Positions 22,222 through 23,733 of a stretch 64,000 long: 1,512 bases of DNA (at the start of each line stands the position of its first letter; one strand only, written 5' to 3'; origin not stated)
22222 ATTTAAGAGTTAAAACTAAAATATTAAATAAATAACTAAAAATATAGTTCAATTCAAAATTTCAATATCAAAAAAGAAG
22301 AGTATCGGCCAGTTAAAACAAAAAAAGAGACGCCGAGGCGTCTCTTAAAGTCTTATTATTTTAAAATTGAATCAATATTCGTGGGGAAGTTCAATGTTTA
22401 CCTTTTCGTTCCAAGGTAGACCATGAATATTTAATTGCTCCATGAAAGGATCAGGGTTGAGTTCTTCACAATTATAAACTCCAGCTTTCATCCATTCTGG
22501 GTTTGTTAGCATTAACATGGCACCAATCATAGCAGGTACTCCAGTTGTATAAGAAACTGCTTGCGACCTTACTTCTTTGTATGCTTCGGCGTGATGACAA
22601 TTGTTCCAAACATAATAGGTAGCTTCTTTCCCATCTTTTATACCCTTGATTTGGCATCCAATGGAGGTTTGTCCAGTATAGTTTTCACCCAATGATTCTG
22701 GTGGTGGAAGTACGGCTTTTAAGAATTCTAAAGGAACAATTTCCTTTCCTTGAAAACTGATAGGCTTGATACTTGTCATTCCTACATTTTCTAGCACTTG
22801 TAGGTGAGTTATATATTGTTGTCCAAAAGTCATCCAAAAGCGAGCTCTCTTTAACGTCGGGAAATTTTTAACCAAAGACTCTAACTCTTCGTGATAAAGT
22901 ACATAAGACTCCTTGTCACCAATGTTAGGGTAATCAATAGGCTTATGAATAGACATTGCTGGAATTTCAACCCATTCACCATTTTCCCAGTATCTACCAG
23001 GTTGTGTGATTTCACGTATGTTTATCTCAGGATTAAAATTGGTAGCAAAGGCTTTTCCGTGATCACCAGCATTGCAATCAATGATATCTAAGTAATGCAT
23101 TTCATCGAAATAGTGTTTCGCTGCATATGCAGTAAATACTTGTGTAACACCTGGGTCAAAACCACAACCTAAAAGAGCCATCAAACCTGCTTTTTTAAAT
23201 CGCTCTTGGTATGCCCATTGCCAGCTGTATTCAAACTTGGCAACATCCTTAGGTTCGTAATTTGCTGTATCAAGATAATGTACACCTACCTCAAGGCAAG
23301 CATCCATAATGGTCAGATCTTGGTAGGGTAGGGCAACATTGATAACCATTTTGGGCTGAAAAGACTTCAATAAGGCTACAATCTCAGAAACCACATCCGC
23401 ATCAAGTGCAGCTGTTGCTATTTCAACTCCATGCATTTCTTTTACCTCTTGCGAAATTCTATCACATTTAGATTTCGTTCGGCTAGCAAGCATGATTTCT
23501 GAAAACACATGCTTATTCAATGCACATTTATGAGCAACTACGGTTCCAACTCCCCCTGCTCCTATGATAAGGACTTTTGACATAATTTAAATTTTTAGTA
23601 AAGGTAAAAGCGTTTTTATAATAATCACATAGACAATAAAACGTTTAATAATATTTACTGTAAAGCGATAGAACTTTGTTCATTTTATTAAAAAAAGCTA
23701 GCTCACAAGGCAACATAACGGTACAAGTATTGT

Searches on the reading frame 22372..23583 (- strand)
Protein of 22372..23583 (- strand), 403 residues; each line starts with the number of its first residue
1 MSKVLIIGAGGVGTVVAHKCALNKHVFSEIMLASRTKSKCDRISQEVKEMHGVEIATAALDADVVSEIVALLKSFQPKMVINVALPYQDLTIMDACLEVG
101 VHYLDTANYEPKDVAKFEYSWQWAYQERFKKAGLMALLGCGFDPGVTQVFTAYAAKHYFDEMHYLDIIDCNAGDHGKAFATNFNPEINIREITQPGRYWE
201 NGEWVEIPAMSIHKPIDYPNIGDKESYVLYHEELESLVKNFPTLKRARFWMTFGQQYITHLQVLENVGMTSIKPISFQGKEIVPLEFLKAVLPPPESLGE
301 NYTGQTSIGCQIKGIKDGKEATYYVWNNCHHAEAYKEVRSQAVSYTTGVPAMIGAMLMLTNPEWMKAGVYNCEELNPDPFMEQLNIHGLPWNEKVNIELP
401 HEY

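Call 84: search_protein_families(library=pfam, proteins=[window:22372-23583:-], max_evalue=0.001)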
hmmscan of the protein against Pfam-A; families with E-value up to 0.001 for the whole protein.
window:22372-23583:- (403 aa): 3 families
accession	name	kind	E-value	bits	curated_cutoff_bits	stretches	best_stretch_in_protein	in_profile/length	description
PF16653.10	Sacchrp_dh_C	-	1.7e-45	156.7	31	1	141-389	1-265/265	Saccharopine dehydrogenase C-terminal domain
PF03435.24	Sacchrp_dh_NADP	-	4e-35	121.4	25.1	1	4-137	1-129/129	Saccharopine dehydrogenase NADP binding domain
PF01488.26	Shikimate_DH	-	0.00058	20.4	24.3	1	2-51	13-60/138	Shikimate / quinate 5-dehydrogenase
